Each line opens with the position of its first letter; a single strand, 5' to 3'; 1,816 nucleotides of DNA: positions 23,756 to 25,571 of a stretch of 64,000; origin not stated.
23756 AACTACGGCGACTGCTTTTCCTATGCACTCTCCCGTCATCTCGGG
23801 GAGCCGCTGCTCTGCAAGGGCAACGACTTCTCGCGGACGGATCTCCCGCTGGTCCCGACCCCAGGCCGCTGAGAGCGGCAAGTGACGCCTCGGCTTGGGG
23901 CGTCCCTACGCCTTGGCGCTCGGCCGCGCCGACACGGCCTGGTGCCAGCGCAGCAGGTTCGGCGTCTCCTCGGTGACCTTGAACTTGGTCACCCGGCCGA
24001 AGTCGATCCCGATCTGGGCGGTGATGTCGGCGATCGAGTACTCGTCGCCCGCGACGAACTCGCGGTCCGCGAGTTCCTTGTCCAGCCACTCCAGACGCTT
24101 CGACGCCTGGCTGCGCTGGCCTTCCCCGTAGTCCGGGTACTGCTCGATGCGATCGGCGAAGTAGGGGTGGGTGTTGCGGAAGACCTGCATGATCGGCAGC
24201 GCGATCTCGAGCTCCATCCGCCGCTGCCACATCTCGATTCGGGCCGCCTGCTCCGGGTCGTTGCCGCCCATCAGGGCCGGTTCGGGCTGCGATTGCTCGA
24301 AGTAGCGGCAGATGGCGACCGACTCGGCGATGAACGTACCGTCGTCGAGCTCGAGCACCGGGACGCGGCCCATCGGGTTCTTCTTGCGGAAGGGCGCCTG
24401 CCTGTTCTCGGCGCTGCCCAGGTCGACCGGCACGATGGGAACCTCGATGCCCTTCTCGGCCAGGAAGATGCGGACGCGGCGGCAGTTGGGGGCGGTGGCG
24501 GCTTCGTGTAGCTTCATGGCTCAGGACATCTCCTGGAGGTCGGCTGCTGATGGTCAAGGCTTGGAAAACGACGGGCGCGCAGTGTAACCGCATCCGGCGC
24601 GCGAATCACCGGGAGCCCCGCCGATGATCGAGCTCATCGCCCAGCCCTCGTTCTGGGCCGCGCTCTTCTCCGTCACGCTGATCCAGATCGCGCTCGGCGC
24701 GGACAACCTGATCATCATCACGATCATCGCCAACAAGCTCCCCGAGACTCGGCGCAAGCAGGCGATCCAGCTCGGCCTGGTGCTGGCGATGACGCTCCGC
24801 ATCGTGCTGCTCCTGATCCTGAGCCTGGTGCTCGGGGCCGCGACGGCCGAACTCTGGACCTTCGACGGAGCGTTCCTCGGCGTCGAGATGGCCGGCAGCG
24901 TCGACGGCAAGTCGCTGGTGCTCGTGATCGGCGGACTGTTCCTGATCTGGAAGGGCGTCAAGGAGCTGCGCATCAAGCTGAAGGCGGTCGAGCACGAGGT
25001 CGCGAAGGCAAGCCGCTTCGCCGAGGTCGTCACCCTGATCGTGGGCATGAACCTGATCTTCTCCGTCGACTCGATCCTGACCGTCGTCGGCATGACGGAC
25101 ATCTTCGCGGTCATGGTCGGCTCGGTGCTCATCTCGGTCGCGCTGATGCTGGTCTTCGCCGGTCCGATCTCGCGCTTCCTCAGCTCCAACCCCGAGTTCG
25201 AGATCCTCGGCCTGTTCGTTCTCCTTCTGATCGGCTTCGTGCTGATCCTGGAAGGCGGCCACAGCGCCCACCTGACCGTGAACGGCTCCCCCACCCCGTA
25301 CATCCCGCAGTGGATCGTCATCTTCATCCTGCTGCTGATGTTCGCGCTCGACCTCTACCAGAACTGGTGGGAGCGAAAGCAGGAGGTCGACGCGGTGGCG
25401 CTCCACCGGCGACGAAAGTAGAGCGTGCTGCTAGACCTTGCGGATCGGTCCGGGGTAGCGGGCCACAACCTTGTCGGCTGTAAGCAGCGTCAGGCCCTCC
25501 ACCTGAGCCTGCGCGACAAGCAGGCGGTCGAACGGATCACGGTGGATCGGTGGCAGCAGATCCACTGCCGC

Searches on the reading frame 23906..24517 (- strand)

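Call 20: search_protein_families(library=pfam, proteins=[window:23906-24517:-], max_evalue=0.1)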
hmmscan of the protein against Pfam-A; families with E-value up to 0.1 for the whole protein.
window:23906-24517:- (203 aa): 9 families
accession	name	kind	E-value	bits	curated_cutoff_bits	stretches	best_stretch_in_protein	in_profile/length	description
PF13417.12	GST_N_3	-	8.7e-19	68.1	22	1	3-80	1-74/75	Glutathione S-transferase, N-terminal domain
PF13409.12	GST_N_2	-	5.8e-18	65.7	25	1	10-75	3-69/70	Glutathione S-transferase, N-terminal domain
PF02798.26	GST_N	-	2.5e-15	57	20.9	1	2-73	4-74/76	Glutathione S-transferase, N-terminal domain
PF00043.30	GST_C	-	1.7e-10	41.5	20.7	1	132-199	25-93/93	Glutathione S-transferase, C-terminal domain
PF13410.11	GST_C_2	-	8.9e-06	26.1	24.9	1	132-166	5-39/69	Glutathione S-transferase, C-terminal domain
PF14497.11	GST_C_3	-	1.7e-05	25.4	21.6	1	136-202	29-98/104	Glutathione S-transferase, C-terminal domain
PF18485.7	GST_N_5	-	2.5e-05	25.1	29.6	1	1-73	1-69/74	Glutathione S-transferase, N-terminal domain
PF17172.10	GST_N_4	-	0.002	19.2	30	1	40-102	23-82/99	Glutathione S-transferase N-terminal domain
PF21972.1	Arc1p_N_like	-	0.098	13.4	27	0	135-167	14-46/81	Nuclear-export cofactor Arc1p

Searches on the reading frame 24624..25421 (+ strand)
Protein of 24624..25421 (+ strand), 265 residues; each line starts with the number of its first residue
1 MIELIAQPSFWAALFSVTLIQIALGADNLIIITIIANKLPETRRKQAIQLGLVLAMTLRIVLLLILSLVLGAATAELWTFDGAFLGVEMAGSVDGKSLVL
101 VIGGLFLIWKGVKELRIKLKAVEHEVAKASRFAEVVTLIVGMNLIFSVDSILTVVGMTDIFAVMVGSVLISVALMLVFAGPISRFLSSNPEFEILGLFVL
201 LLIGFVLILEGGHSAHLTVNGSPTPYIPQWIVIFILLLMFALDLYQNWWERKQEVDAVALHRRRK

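Call 37: search_protein_families(library=pfam, proteins=[window:24624-25421:+], max_evalue=0.001)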
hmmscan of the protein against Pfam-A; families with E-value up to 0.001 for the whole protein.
window:24624-25421:+ (265 aa): 1 family
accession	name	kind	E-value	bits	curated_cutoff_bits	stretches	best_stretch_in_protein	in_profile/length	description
PF03741.22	TerC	-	3.4e-38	131.6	27.8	1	15-210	1-177/178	Integral membrane protein TerC family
